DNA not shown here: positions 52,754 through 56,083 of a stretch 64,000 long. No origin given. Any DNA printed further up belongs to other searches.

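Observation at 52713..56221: Compositionally foreign ~1010-aa phosphoesterase-domain protein next to tRNA-Arg: candidate single-gene defense/accessory module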

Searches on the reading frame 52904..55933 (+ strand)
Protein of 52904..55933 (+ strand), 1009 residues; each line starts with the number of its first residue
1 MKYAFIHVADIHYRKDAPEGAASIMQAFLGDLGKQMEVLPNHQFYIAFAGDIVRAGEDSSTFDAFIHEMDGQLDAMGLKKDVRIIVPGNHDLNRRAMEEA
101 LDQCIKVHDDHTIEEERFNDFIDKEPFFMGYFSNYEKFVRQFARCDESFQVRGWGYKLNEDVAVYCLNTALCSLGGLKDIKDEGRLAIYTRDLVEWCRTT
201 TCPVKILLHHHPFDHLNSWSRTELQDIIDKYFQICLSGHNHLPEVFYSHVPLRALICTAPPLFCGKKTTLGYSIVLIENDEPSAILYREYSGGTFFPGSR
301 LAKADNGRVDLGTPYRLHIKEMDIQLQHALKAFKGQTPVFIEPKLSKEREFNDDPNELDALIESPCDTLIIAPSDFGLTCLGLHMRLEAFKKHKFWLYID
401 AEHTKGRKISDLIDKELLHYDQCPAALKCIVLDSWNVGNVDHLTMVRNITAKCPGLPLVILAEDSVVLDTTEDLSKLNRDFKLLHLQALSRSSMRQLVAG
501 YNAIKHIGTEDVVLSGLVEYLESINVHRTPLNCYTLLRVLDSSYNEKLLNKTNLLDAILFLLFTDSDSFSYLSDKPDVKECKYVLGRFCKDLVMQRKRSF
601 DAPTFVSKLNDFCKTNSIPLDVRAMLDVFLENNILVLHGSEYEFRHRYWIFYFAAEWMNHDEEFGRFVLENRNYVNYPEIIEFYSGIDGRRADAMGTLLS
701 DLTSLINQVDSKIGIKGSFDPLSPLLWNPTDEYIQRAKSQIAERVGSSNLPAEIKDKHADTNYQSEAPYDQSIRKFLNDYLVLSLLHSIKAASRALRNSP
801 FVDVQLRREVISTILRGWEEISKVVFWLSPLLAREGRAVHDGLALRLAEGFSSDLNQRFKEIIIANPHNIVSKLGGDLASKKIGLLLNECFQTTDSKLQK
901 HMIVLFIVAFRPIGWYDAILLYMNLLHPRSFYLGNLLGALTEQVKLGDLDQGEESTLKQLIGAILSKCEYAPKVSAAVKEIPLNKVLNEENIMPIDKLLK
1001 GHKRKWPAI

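Call 7: search_protein_families(library=pfam, proteins=[window:52904-55930:+], max_evalue=1)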
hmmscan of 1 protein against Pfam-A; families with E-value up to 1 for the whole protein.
window:52904-55930:+ (1009 aa): 2 families
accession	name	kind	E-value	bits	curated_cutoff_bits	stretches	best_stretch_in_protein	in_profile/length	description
PF00149.33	Metallophos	-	8e-10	39.9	21.5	1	5-242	3-190/191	Calcineurin-like phosphoesterase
PF24406.1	nSTAND_NTPase4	-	5.5e-08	33.2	27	1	604-654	7-58/58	Novel STAND NTPase 4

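Call 8: search_protein_families(library=padloc, proteins=[window:52904-55930:+], max_evalue=1)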
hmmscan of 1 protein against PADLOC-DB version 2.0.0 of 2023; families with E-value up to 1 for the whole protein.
window:52904-55930:+ (1009 aa): 2 families
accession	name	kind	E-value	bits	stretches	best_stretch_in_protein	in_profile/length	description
PDLC05051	PDC-S60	-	5.6e-47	158.5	2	6-283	4-284/1027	-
PDLC00736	Effector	-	3.5e-14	50.6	1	1-248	1-239/561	Endonuclease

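Call 9: search_protein_families(library=ncbifam, proteins=[window:52904-55930:+], max_evalue=1)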
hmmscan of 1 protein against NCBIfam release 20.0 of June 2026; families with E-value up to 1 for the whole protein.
window:52904-55930:+ (1009 aa): 2 families
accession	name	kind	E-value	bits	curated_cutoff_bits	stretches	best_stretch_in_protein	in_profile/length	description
NF053861.1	DS8_antiphage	equivalog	2.5e-39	134.8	790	1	7-659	1-685/994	anti-phage protein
NF053862.1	DS9_1_antiphage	equivalog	1.8e-07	30.4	420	1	5-124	196-320/486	anti-phage phosphoesterase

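Call 11: find_homologous_proteins(query=window:52904-55930:+)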
Query window:52904-55930:+ (1009 aa): 338 proteins with E <= 0.001 among 6517 candidates; the best 120 are listed.
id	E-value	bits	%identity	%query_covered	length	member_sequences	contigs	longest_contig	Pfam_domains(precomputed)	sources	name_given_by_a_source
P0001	0.0e+0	2345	100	100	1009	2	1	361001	PF00149.34,PF24406.2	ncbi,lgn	-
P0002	0.0e+0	1808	76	100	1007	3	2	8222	PF00149.34,PF24406.2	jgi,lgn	-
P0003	0.0e+0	1805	77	100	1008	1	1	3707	PF00149.34,PF24406.2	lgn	-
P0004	0.0e+0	1793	76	100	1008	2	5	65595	PF00149.34,PF24406.2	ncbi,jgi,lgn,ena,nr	ncbi:MAG TPA: metallophosphoesterase [Desulfobacteraceae bacterium]|nr:metallophosphoesterase [Desul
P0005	0.0e+0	1789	76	100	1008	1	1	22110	PF00149.34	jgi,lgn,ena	-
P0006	0.0e+0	1786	77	100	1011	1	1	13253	PF00149.34,PF24406.2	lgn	-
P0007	0.0e+0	1783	76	100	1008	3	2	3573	PF00149.34,PF24406.2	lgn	-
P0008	0.0e+0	1777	75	100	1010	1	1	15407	PF00149.34,PF24406.2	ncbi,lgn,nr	ncbi:MAG: metallophosphoesterase family protein [Smithellaceae bacterium]|nr:metallophosphoesterase 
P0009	0.0e+0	1760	75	100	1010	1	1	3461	PF00149.34,PF24406.2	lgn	-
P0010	0.0e+0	1759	75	100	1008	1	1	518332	PF00149.34,PF24406.2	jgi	-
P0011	0.0e+0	1748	74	100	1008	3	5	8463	PF00149.34,PF24406.2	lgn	-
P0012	0.0e+0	1740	74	100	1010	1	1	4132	PF00149.34,PF24406.2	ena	-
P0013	0.0e+0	1739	74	100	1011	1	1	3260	PF00149.34,PF24406.2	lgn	-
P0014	0.0e+0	1733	74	100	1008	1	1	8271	PF00149.34,PF24406.2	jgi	jgi:hypothetical protein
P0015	0.0e+0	1725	73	100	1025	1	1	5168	PF00149.34,PF24406.2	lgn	-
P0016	0.0e+0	1723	73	99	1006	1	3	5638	PF00149.34,PF24406.2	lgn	-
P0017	0.0e+0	1719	74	100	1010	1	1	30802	PF00149.34,PF24406.2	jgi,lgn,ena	-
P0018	0.0e+0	1714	72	100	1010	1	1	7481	PF00149.34,PF24406.2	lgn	-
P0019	0.0e+0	1700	72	100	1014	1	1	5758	PF00149.34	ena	-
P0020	0.0e+0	1699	72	100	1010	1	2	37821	PF00149.34,PF24406.2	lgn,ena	-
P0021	0.0e+0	1685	72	100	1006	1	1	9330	PF24406.2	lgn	-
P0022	0.0e+0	1671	72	100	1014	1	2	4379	PF00149.34,PF24406.2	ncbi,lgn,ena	-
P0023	0.0e+0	1663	71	100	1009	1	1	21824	PF00149.34,PF24406.2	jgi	jgi:predicted MPP superfamily phosphohydrolase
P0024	0.0e+0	1638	76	92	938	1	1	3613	PF00149.34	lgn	-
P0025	0.0e+0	1616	69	100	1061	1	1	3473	PF00149.34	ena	-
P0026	0.0e+0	1608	68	100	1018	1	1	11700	PF00149.34,PF24406.2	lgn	-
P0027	0.0e+0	1583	67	100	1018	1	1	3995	PF00149.34,PF24406.2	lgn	-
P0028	0.0e+0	1470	62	100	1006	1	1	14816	PF00149.34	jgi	-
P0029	0.0e+0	1432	61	100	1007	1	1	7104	PF24406.2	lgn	-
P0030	0.0e+0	1324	78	74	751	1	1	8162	PF24406.2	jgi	jgi:hypothetical protein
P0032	0.0e+0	1277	55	99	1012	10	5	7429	PF00149.34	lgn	-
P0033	0.0e+0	1255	55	99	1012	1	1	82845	PF00149.34,PF24406.2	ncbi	-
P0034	0.0e+0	1252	53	99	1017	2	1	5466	PF00149.34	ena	-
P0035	0.0e+0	1248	54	100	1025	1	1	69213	PF00149.34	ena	-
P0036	0.0e+0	1240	54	99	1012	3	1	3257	PF00149.34,PF24406.2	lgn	-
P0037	0.0e+0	1239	54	99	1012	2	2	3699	PF00149.34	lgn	-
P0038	0.0e+0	1234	54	99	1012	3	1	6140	PF00149.34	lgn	-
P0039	0.0e+0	1233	54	100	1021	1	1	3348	PF00149.34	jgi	-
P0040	0.0e+0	1232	54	99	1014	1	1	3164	PF00149.34,PF24406.2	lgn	-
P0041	0.0e+0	1232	53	99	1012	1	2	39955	PF00149.34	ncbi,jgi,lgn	-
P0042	0.0e+0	1230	54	100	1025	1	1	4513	PF00149.34,PF24406.2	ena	-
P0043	0.0e+0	1226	73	73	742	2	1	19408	PF24406.2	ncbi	ncbi:MAG: hypothetical protein ABIJ25_01970 [Pseudomonadota bacterium]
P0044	0.0e+0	1225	56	96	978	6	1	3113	PF00149.34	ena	-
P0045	0.0e+0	1221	53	99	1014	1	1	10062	PF00149.34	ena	-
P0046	0.0e+0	1220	53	100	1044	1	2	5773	PF00149.34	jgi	jgi:predicted MPP superfamily phosphohydrolase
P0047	0.0e+0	1219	54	100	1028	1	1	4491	PF00149.34,PF24406.2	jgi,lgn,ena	-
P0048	0.0e+0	1215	53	99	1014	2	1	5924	PF00149.34,PF24406.2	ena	-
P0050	0.0e+0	1186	51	99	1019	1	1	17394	PF00149.34,PF24406.2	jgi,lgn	-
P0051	0.0e+0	1178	75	68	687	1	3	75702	PF24406.2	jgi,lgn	jgi:hypothetical protein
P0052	0.0e+0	1172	75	68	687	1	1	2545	PF24406.2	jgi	jgi:hypothetical protein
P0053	0.0e+0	1165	70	73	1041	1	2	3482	PF00149.34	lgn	-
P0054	0.0e+0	1161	72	69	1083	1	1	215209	PF00149.34,PF24406.2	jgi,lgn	-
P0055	0.0e+0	1161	71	69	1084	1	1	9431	PF00149.34,PF24406.2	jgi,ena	jgi:hypothetical protein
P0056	0.0e+0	1161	54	100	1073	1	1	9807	PF00149.34,PF24406.2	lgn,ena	-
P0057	0.0e+0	1153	69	71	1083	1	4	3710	PF00149.34,PF24406.2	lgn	-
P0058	0.0e+0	1150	71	69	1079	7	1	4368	PF00149.34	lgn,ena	-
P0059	0.0e+0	1147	71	69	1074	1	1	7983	PF00149.34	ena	-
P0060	0.0e+0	1140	52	100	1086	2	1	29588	PF00149.34,PF24406.2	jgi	jgi:predicted phosphodiesterase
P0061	0.0e+0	1130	70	69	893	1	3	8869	PF13271.12,PF24406.2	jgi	jgi:hypothetical protein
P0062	0.0e+0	1129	67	73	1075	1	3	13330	PF00149.34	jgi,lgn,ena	-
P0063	0.0e+0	1127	72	69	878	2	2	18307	PF13271.12,PF24406.2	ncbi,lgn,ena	-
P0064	0.0e+0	1127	53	100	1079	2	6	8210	PF00149.34,PF24406.2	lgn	-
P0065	0.0e+0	1124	52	99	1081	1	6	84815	PF00149.34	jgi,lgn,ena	-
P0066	0.0e+0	1120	72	68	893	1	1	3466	PF13271.12,PF24406.2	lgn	-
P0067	0.0e+0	1117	49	100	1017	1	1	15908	PF00149.34,PF24406.2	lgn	-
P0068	0.0e+0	1115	70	69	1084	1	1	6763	PF00149.34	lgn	-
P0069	0.0e+0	1110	68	69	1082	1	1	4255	PF00149.34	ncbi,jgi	jgi:hypothetical protein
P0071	0.0e+0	1107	48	100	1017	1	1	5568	PF00149.34,PF24406.2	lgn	-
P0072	0.0e+0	1105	50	99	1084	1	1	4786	PF00149.34,PF24406.2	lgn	-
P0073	0.0e+0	1102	69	68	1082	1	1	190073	PF00149.34,PF24406.2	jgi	jgi:hypothetical protein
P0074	0.0e+0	1102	69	68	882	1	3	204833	PF13271.12,PF24406.2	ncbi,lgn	-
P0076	0.0e+0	1086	50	100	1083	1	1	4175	PF00149.34,PF24406.2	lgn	-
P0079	0.0e+0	1081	66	70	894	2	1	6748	PF13271.12,PF24406.2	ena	-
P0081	0.0e+0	1067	66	68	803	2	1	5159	PF24406.2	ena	-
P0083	0.0e+0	1063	67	68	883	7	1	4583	PF13271.12,PF24406.2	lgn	-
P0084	0.0e+0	1061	64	71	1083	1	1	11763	PF00149.34,PF24406.2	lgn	-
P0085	0.0e+0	1060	66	69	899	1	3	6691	PF13271.12,PF24406.2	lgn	-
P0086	0.0e+0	1057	65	70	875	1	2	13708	PF13271.12,PF24406.2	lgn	-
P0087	0.0e+0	1055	50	100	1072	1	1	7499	PF00149.34,PF24406.2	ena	-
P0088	0.0e+0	1055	63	73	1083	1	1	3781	PF00149.34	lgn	-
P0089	0.0e+0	1043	45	99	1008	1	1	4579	PF00149.34,PF24406.2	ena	-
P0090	0.0e+0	1038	46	100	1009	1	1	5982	PF00149.34,PF24406.2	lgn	-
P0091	0.0e+0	1033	45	100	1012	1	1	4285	PF00149.34,PF24406.2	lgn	-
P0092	0.0e+0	1032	46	100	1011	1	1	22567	PF00149.34,PF24406.2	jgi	jgi:predicted MPP superfamily phosphohydrolase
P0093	0.0e+0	1031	64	69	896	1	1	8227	PF13271.12,PF24406.2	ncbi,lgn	-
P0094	0.0e+0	1028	44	100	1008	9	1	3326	PF00149.34,PF24406.2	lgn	-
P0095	0.0e+0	1024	45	100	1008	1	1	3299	PF00149.34,PF24406.2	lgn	-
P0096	0.0e+0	1023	44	100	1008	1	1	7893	PF00149.34,PF24406.2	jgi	jgi:predicted MPP superfamily phosphohydrolase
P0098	0.0e+0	1019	64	69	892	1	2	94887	PF13271.12,PF24406.2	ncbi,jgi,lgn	jgi:hypothetical protein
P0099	0.0e+0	1015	48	100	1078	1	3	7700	PF00149.34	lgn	-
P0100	2.3e-298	1011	45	100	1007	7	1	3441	PF00149.34,PF24406.2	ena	-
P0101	8.2e-297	1006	62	69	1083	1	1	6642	PF00149.34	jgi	jgi:hypothetical protein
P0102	1.2e-296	1005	45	99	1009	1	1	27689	PF00149.34,PF24406.2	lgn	-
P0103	4.7e-296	1003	44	99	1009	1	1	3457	PF00149.34,PF24406.2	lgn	-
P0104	1.1e-294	999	45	100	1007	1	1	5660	PF00149.34,PF24406.2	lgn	-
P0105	1.2e-293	995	45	100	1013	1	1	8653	PF24406.2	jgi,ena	-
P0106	1.1e-291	989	46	92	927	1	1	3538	PF00149.34,PF24406.2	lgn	-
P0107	1.1e-289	982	44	100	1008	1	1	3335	PF00149.34,PF24406.2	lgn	-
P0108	2.3e-289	981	43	100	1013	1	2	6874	PF00149.34,PF24406.2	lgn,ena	-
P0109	3.8e-289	980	44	100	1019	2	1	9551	PF00149.34,PF24406.2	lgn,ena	-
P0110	2.2e-288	978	44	100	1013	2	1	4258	PF00149.34,PF24406.2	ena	-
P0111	1.0e-287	975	44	99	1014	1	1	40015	PF00149.34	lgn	-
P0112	1.1e-284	965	74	56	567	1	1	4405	PF00149.34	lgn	-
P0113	1.3e-284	965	42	100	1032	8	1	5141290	PF00149.34,PF24406.2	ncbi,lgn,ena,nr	nr:metallophosphoesterase [uncultured Desulfobacter sp.]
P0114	3.4e-284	964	43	99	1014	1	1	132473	PF00149.34,PF24406.2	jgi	jgi:predicted MPP superfamily phosphohydrolase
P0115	1.5e-283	962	42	100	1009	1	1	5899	PF00149.34,PF24406.2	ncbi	ncbi:metallophosphoesterase [Thermodesulfobacteriota bacterium]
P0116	1.0e-281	956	43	99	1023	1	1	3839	PF00149.34,PF24406.2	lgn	-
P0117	3.8e-281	954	43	100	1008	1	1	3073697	PF00149.34,PF24406.2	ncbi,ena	-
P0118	3.0e-280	951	43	99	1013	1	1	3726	PF00149.34,PF24406.2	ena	-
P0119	4.1e-279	947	43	100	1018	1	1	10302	PF00149.34,PF24406.2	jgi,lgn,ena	-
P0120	6.7e-279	946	42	100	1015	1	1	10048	PF00149.34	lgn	-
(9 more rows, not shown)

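Call 21: search_dna_similar(query=window:52904-55930:+, collection=plasmids, mode=protein, max_evalue=0.001, max_rows=25)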
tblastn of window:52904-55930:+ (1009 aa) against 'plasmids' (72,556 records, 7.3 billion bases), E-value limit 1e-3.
Records with a match: 15; places in all: 15; records where one place covers at least 80% of the query: 2.
Best place of each record, by identity: <60% 15.
By first word of the organism name: Bacillus 5; Pseudomonas 2; Chryseobacterium 1; Sphingomonas 1; Klebsiella 1; Paracoccus 1; Agrobacterium 1; Pararhizobium 1; Rhizobium 1; Sinorhizobium 1.
By predicted mobility (MOB-suite, as given by PLSDB): non-mobilizable 9; conjugative 5; mobilizable 1.
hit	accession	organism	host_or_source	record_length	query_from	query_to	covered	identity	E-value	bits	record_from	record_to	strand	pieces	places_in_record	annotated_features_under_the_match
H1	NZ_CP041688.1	Chryseobacterium sp. SNU WT5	Rainbow trout,Whole genome ...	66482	322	969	64%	33.6%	2e-108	379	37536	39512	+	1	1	DUF4062 domain-containing protein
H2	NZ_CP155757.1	Sphingomonas parapaucimobilis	Chinese cabbage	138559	3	910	90%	21.0%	2e-17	96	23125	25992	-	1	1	metallophosphoesterase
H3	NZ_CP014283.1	Bacillus thuringiensis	cell culture,soil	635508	1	828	82%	22.1%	8e-31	139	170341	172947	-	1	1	metallophosphoesterase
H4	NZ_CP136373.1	Bacillus mycoides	whole organism,soil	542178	1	775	77%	22.1%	4e-16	92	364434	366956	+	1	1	metallophosphoesterase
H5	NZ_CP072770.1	Bacillus cereus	mixed culture,Bee Honey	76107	6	735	72%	20.6%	9e-19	100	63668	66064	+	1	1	metallophosphoesterase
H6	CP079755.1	Klebsiella grimontii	cell culture,urine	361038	6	735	72%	20.6%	1e-18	100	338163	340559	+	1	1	metallophosphoesterase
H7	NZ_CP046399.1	Bacillus sp. A260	single cell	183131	6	735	72%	20.3%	9e-18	97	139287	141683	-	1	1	metallophosphoesterase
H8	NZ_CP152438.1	Bacillus sp. BR3(2024)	-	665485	6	743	73%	19.7%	3e-14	86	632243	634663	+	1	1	metallophosphoesterase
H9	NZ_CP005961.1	Pseudomonas mandelii JR-1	natural mineral water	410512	649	994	34%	36.7%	5e-65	248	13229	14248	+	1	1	hypothetical protein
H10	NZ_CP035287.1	Paracoccus versutus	whole organism,soil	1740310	1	452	45%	23.5%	3e-9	69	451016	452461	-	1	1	none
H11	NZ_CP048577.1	Agrobacterium tumefaciens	-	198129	5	315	31%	25.4%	4e-10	72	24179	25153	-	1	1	metallophosphoesterase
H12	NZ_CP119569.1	Pararhizobium qamdonense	cell culture,soil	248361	5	315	31%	25.2%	1e-10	74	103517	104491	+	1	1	metallophosphoesterase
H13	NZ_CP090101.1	Rhizobium leguminosarum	Trifolium pratense,Cell culture,Plant ...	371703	4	281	28%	25.3%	2e-5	57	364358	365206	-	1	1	metallophosphoesterase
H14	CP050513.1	Sinorhizobium meliloti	Medicago sativa,cell culture,root nodule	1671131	6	315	31%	22.6%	4e-7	62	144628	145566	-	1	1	hypothetical protein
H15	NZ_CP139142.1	Pseudomonas sp. HR96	single cell,Flower of Prunus persica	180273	2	241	24%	25.6%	9e-5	54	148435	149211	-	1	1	metallophosphoesterase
